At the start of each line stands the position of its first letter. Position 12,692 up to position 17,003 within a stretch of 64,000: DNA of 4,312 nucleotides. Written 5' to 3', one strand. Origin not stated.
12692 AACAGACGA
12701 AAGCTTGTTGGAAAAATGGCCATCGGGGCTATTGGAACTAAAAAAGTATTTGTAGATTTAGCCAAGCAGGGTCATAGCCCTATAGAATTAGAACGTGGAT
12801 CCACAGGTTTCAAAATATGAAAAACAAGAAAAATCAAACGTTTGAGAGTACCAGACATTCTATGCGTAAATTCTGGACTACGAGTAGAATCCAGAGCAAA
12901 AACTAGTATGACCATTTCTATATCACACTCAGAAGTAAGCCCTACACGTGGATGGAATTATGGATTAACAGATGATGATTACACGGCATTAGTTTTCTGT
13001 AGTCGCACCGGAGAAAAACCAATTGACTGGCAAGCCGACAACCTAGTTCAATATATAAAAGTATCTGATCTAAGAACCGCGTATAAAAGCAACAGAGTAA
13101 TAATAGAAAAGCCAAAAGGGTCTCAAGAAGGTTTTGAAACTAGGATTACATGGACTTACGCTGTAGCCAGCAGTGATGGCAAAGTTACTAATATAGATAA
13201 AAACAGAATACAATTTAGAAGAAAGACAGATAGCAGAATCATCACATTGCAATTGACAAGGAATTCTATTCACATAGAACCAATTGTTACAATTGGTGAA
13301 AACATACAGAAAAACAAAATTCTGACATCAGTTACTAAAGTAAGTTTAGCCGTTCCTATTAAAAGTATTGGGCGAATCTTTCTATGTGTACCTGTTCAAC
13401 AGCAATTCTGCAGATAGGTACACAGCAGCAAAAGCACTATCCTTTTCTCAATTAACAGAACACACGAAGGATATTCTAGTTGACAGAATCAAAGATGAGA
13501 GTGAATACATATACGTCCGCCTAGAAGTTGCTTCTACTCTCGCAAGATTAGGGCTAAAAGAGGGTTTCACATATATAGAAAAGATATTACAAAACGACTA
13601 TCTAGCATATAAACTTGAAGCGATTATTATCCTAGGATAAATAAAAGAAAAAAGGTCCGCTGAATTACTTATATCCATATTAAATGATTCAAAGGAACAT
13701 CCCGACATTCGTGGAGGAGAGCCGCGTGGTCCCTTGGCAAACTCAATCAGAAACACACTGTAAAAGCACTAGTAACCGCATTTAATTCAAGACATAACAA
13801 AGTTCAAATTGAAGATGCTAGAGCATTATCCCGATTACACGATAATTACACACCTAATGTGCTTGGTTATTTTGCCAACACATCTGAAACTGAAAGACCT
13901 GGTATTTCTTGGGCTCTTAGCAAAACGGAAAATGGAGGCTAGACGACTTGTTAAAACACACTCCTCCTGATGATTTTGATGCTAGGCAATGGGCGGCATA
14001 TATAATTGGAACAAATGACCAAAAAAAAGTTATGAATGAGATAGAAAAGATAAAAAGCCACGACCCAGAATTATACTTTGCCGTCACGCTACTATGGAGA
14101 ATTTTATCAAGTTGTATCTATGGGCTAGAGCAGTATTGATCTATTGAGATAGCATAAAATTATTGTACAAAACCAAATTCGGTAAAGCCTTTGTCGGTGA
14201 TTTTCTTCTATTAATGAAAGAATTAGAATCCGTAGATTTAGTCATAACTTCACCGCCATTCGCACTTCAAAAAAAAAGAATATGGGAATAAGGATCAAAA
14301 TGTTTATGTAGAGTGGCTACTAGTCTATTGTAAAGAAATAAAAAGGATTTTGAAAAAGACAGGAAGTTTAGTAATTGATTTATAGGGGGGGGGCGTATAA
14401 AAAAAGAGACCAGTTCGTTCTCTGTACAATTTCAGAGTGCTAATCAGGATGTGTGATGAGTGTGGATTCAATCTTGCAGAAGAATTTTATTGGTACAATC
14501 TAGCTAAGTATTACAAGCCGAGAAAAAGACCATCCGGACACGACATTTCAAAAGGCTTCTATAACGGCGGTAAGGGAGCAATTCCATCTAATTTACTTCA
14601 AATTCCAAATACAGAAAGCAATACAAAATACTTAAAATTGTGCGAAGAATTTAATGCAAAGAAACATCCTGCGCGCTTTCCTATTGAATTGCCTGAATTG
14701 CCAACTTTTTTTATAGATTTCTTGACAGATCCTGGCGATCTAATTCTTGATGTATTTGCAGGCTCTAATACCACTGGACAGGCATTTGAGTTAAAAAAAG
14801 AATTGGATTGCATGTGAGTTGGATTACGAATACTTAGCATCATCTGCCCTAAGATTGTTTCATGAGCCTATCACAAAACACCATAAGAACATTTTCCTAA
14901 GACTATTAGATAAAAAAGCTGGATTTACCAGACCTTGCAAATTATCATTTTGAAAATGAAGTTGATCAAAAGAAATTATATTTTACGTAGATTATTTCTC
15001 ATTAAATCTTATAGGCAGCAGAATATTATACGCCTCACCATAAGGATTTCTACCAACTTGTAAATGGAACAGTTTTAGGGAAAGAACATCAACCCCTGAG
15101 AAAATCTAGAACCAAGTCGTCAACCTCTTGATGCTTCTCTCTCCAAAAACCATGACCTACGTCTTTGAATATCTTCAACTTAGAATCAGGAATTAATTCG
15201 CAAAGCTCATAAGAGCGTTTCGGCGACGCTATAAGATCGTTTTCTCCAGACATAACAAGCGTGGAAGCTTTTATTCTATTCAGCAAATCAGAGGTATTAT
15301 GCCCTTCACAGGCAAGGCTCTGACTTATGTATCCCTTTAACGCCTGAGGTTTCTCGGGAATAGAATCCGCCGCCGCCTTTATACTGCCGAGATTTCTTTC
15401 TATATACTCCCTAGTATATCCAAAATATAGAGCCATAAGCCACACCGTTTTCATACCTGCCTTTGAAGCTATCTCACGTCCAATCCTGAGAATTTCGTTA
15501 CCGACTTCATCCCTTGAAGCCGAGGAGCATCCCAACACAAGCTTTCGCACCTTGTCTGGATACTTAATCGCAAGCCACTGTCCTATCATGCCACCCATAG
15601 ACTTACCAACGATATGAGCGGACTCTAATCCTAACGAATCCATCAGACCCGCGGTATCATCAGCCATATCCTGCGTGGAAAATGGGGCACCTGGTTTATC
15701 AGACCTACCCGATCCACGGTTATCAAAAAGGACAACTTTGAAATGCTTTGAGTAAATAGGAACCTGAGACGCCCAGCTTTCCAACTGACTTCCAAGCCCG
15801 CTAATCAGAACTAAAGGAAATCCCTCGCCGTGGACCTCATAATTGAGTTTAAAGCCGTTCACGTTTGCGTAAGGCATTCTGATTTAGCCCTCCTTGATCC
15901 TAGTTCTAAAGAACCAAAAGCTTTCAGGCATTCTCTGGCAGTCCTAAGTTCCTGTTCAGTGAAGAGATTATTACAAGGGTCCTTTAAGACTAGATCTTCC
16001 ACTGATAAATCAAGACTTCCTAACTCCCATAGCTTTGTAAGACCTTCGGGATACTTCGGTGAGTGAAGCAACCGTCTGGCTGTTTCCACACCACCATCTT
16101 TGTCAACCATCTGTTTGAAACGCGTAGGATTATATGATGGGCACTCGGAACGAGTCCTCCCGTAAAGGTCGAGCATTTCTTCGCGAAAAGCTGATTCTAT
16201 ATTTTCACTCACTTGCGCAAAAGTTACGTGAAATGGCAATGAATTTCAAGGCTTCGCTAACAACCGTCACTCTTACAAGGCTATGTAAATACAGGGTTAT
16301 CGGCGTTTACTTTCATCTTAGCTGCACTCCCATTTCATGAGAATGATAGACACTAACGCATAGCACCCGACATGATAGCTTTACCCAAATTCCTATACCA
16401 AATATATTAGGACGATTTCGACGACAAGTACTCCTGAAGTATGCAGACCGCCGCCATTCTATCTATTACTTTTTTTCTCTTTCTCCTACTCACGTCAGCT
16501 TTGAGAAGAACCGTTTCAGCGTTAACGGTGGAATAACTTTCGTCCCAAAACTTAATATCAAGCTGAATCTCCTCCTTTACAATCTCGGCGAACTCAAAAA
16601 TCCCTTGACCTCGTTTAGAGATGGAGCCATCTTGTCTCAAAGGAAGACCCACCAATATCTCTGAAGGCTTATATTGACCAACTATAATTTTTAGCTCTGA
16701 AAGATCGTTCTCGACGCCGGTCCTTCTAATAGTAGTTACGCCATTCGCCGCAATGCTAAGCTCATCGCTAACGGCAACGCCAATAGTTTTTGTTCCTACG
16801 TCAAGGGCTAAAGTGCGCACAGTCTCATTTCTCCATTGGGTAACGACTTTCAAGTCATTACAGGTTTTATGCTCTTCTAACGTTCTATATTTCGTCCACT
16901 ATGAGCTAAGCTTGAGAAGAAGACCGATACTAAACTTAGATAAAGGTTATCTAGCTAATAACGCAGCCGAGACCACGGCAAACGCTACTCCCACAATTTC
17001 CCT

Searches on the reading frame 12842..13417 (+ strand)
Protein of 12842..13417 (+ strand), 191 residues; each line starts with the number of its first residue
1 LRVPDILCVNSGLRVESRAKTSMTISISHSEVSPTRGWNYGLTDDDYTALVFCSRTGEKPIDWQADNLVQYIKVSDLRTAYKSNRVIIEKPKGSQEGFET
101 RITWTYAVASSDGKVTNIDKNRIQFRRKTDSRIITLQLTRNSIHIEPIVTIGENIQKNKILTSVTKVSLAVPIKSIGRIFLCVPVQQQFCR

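Call 5: search_protein_families(library=pfam, proteins=[window:12842-13417:+])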
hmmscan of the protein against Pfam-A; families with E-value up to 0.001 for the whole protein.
window:12842-13417:+ (191 aa): 0 families

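Call 29: find_encoding_contigs(protein=window:12908-13417:+, flank=10000, max_places=10)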
Protein window:12908-13417:+ (169 aa): 1 contig read that carries it; 1 place shown.
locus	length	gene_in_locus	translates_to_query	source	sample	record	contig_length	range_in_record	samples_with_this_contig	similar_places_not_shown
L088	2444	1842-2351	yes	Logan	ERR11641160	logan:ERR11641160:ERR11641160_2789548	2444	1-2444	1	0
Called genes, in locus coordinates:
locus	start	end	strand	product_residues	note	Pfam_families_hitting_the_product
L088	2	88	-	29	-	?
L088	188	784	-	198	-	PF01596:Methyltransf_3, PF01135:PCMT (faint), PF13847:Methyltransf_31, PF08241:Methyltransf_11 (weak), PF13578:Methyltransf_24, PF13649:Methyltransf_25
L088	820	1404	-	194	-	PF01923:Cob_adeno_trans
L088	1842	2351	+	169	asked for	-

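Call 76: predict_structure(alignment_id=A3)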
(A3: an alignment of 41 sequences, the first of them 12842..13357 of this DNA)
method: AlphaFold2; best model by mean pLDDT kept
length: 172 residues; sequences in the alignment: 41
mean_pLDDT: 90.0   pTM: 0.83
mean pLDDT of the five models: 90.0, 88.0, 87.2, 85.9, 82.7
residues with pLDDT >= 90: 119; 70-90: 43; 50-70: 9; < 50: 1
segments of 3 or more residues with pLDDT < 50: none
pLDDT, mean of each block of 10 residues (from residue 1): 76 88 88 81 94 92 91 97 92 62 94 97 97 96 95 96 95 85
secondary structure, 60 per line:
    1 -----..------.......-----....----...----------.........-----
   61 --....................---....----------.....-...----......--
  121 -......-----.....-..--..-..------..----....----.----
elements in order: E14-20 E26-29 E47-55 E63-73 H74-82 E86-89 E100-104 E106-108 E113-118 E122-127 E133-137 E160-163

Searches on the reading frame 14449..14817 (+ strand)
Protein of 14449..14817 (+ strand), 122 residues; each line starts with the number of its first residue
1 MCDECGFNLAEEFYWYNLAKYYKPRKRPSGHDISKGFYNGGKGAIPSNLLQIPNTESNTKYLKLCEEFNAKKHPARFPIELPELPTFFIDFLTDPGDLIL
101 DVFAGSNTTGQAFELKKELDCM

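Call 28: find_encoding_contigs(protein=window:14449-14817:+, flank=10000, max_places=10)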
Protein window:14449-14817:+ (122 aa): 1 contig read that carries it; 1 place shown.
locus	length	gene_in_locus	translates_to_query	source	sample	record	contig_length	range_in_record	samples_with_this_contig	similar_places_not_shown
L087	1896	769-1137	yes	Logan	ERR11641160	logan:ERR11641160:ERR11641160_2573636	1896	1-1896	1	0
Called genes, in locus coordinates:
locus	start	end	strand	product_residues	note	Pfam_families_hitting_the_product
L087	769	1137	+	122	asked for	PF01555:N6_N4_Mtase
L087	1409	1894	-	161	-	?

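Call 33: find_homologous_proteins(query=window:14449-14814:+)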
Query seq(122 aa) (122 aa): 246 proteins with E <= 0.001 among 247 candidates; the best 120 are listed.
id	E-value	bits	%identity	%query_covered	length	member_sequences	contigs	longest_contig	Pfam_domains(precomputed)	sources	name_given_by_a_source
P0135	2.1e-80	285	100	100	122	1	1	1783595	PF01555.25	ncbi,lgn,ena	-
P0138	1.1e-41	160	68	80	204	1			PF01555.25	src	-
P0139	1.4e-39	153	70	80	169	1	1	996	PF01555.25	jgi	jgi:DNA modification methylase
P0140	2.8e-37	145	43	93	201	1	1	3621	PF01555.25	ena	-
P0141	3.8e-37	145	69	79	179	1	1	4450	PF01555.25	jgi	-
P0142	7.6e-36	141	43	92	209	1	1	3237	PF01555.25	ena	-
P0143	5.3e-35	138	63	80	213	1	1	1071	PF01555.25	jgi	jgi:site-specific DNA-methyltransferase (cytosine-N4-specific)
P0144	8.0e-35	137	64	81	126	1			PF01555.25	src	-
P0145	9.8e-35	137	66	80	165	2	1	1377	PF01555.25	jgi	-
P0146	1.6e-34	137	64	80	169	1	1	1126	PF01555.25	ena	-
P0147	2.1e-34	136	67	79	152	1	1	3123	PF01555.25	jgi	jgi:site-specific DNA-methyltransferase (cytosine-N4-specific)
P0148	7.3e-34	134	67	78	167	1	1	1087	PF01555.25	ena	-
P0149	1.2e-33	134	67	78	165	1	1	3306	PF01555.25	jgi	jgi:site-specific DNA-methyltransferase (cytosine-N4-specific)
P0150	1.3e-33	134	62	80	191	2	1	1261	PF01555.25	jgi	jgi:site-specific DNA-methyltransferase (cytosine-N4-specific)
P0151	1.8e-33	133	65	80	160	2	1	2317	PF01555.25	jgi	jgi:site-specific DNA-methyltransferase (cytosine-N4-specific)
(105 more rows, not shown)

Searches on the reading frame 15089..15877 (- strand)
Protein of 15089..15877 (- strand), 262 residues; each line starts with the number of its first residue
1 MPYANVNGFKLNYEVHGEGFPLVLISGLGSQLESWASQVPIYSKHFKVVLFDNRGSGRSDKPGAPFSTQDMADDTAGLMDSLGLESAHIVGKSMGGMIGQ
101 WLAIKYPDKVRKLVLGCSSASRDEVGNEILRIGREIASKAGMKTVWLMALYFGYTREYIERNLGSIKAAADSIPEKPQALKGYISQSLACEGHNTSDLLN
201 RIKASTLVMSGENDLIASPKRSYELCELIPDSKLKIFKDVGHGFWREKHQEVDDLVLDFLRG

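Call 5: search_protein_families(library=pfam, proteins=[window:15089-15877:-])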
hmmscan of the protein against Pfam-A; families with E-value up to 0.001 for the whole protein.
window:15089-15877:- (262 aa): 3 families
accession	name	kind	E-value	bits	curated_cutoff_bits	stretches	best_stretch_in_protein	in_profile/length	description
PF00561.26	Abhydrolase_1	-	2.2e-31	109.8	25.8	1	21-242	2-238/245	alpha/beta hydrolase fold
PF12146.15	Hydrolase_4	-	4.5e-17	62.6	27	1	44-248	30-238/239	Serine aminopeptidase, S33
PF12697.13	Abhydrolase_6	-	3.1e-13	51.3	26.3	1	22-252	1-214/217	Alpha/beta hydrolase family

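Call 6: find_encoding_contigs(protein=window:15089-15877:-, flank=10000, max_places=10)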
Protein window:15089-15877:- (262 aa): no gene with exactly this product is on record in the collection.

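Call 14: search_protein_families(library=ncbifam, proteins=[window:15089-15877:-])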
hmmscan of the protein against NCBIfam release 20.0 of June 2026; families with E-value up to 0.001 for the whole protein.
window:15089-15877:- (262 aa): 39 families (the best 25 are shown)
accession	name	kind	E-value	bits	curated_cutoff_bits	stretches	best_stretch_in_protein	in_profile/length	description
TIGR02427.1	protocat_pcaD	equivalog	1.4e-43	149.1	255.85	1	11-261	2-251/251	3-oxoadipate enol-lactonase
NF051488.1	bifunc_PcaDC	exception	2e-40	139.1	390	1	11-261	2-251/375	bifunctional 3-oxoadipate enol-lactonase/4-carboxymuconolactone decarboxylase PcaDC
NF051487.1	bifunc_PcaCD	exception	1.2e-36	126.7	430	1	19-261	172-412/413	bifunctional 4-carboxymuconolactone decarboxylase/3-oxoadipate enol-lactonase PcaCD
TIGR03611.1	RutD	equivalog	3.3e-30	105.3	238.5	1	13-261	3-256/258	pyrimidine utilization protein D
NF052610.1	macro_16_ester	equivalog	2.3e-24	86.2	420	1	22-251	26-271/281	alpha/beta fold macrolide esterase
TIGR03343.1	biphenyl_bphD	equivalog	7.1e-24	84.5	462.15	1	7-261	18-281/282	2-hydroxy-6-oxo-6-phenylhexa-2,4-dienoate hydrolase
NF011457.0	PRK14875.1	equivalog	4.9e-22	78.4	307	1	4-261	115-370/372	acetoin dehydrogenase dihydrolipoyllysine-residue acetyltransferase subunit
NF053693.1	esterase_mleCBF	exception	1.7e-20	73.5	564.5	1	22-120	26-129/279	CBF family alpha/beta fold macrolide esterase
NF050089.1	i_nPHAscl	equivalog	1.8e-20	73.2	300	2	7-122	5-121/288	intracellular short-chain-length polyhydroxyalkanoate depolymerase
NF045632.1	hydroxlase_HsaD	equivalog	2.6e-20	72.5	400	1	4-116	17-135/290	4,5:9,10-diseco-3-hydroxy-5,9,17-trioxoandrosta-1(10),2-diene-4-oate hydrolase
TIGR01250.1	pro_imino_pep_2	subfamily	8.4e-20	71.5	167.65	2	16-132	22-143/288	proline iminopeptidase-family hydrolase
NF041759.1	mac_hydro_EstT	equivalog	1.2e-19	70.6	450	1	24-117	27-125/278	macrolide hydrolase EstT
TIGR02240.1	PHA_depoly_arom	equivalog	2.4e-18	66.5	250.6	1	20-261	26-264/276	poly(3-hydroxyalkanoate) depolymerase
NF052614.1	AB_fold_OlsI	equivalog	3.9e-18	65.9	385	1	20-261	18-256/272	ornithine lipid biosynthesis O-acyltransferase OlsI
NF053683.1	esterase_mleBRB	exception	1.7e-17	63.9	585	1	47-120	53-129/280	BRB family alpha/beta fold macrolide esterase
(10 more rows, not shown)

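Call 27: list_cluster_members(proteins=[window:15092-15877:-, window:15092-15862:-, window:14437-14814:+, window:14449-14814:+, window:12842-13414:+, window:12908-13414:+, window:16410-16853:-, window:16410-16820:-, window:15862-16239:-, window:15862-16176:-])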
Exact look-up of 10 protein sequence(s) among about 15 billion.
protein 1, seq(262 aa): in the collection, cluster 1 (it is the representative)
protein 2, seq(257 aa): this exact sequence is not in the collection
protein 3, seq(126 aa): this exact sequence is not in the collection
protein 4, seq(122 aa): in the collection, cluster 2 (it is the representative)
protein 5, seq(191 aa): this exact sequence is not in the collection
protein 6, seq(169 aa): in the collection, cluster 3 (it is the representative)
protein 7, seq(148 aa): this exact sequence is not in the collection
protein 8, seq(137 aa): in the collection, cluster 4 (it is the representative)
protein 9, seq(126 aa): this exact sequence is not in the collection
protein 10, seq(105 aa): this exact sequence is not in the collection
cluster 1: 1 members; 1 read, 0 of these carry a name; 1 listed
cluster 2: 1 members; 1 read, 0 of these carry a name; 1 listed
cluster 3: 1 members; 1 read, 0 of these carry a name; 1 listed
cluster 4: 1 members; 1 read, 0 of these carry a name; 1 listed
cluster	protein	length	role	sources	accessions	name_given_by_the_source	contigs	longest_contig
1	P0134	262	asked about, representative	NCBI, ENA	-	-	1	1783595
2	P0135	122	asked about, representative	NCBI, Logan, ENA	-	-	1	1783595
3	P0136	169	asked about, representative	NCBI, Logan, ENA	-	-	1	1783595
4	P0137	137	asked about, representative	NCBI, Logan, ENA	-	-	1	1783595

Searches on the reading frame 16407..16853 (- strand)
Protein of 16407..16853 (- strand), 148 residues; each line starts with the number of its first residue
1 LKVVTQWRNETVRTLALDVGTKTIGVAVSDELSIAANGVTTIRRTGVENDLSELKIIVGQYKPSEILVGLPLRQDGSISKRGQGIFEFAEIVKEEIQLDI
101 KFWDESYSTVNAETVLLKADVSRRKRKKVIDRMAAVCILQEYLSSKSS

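Call 14: search_protein_families(library=ncbifam, proteins=[window:16407-16853:-])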
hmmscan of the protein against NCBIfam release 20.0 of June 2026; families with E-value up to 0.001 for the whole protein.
window:16407-16853:- (148 aa): 2 families
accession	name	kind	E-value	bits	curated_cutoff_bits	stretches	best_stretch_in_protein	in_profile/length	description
TIGR00250.1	RNAse_H_YqgF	equivalog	7.2e-36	123.1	43.25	1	15-143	1-129/130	Holliday junction resolvase RuvX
NF001026.0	PRK00109.2-2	equivalog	3.3e-13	49.7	155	1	14-146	3-129/130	Holliday junction resolvase RuvX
